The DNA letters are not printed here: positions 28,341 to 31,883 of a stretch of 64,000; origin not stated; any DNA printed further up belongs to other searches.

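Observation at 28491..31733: In-frame fusion of a PBP4/DacB-type DD-peptidase with a D-aminoacylase-like amidohydrolase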

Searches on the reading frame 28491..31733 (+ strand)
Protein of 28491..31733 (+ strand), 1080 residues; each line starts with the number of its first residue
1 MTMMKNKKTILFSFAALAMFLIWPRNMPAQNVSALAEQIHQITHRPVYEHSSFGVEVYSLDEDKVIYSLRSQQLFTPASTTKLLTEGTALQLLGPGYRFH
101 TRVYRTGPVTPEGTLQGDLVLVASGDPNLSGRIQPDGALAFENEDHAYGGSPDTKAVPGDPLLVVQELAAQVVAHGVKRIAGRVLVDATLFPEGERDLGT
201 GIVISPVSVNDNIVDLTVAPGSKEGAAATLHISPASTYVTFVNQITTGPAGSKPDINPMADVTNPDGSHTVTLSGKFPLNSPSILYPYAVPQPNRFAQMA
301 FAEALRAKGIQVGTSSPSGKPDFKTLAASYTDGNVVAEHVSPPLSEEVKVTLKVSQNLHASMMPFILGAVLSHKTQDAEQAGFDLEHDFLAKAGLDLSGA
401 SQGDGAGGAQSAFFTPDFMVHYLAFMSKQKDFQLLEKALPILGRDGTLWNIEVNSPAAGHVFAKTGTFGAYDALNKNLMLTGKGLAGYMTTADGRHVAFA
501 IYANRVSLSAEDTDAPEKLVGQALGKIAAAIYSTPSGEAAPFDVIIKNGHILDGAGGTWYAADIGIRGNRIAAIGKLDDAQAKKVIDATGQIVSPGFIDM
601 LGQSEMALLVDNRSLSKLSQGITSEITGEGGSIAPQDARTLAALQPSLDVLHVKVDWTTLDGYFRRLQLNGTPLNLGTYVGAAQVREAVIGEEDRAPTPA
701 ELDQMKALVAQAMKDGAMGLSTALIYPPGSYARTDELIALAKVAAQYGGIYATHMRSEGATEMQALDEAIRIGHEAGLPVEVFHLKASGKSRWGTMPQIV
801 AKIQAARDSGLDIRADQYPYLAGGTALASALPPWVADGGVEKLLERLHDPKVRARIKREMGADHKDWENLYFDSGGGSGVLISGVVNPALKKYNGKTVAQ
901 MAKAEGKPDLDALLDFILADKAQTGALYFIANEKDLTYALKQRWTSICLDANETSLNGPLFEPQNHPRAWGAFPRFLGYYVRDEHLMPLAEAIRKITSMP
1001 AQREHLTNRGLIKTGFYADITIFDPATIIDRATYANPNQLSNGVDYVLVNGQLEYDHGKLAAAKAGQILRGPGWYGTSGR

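Call 3: search_protein_families(library=pfam, proteins=[window:28491-31730:+], max_evalue=0.01)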
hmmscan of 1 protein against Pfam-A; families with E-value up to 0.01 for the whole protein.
window:28491-31730:+ (1080 aa): 4 families
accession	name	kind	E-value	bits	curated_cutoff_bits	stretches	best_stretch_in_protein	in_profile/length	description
PF02113.21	Peptidase_S13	-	3.6e-63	214.3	22.8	1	35-511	1-428/444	D-Ala-D-Ala carboxypeptidase 3 (S13) family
PF07969.17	Amidohydro_3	-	1.8e-20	74.3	29.7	1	584-1053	1-470/472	Amidohydrolase family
PF01979.26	Amidohydro_1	-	9.1e-13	48.6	25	2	978-1052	273-343/345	Amidohydrolase family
PF00449.26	Urease_alpha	-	0.0012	19.6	23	1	539-586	63-108/121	Urease alpha-subunit, N-terminal domain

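Call 4: search_protein_families(library=ncbifam, proteins=[window:28491-31730:+], max_evalue=0.01)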
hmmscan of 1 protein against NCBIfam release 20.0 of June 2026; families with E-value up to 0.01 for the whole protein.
window:28491-31730:+ (1080 aa): 51 families (the best 25 are shown)
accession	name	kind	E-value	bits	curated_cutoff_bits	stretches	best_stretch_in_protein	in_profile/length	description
NF006560.0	PRK09061.1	subfamily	3.6e-63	213.6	340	2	530-831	14-303/517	amidohydrolase family protein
TIGR00666.1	PBP4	equivalog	1.6e-51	175.3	107.8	1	64-504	3-396/397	D-alanyl-D-alanine carboxypeptidase/D-alanyl-D-alanine endopeptidase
NF008322.0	PRK11113.1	equivalog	1.3e-35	122.8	527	2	159-514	107-456/477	serine-type D-Ala-D-Ala carboxypeptidase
NF006689.0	PRK09237.1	equivalog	3.2e-15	55.6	371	1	542-600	3-62/383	amidohydrolase/deacetylase family metallohydrolase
NF005791.0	PRK07627.1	equivalog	1.8e-13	50.2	442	2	544-600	3-60/425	dihydroorotase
NF009060.0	PRK12394.1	equivalog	3e-12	46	442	1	543-602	4-63/381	metallo-dependent hydrolase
NF006839.0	PRK09357.1-4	equivalog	6e-12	44.9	576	1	544-600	2-58/422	dihydroorotase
NF006845.0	PRK09357.2-6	equivalog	8.1e-12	44.5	728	1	544-600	3-60/428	dihydroorotase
NF004839.0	PRK06189.1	equivalog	1.9e-11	43.3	631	1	542-600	3-59/451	allantoinase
NF006688.0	PRK09236.1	equivalog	3.8e-11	42.5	535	2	984-1069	345-440/444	dihydroorotase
NF006559.0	PRK09060.1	equivalog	1.1e-10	40.4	482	1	540-599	3-60/444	dihydroorotase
TIGR00857.1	pyrC_multi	subfamily_domain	1.7e-10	40.5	279.05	1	561-600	5-44/412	dihydroorotase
TIGR03178.1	allantoinase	equivalog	1.8e-10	40.3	357.85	1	543-600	1-56/441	allantoinase AllB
NF009941.0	PRK13404.1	subfamily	2.7e-10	39.5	647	1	541-599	3-58/478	dihydropyrimidinase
NF006252.0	PRK08393.1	equivalog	6e-10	38.7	617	1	543-609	2-68/424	N-ethylammeline chlorohydrolase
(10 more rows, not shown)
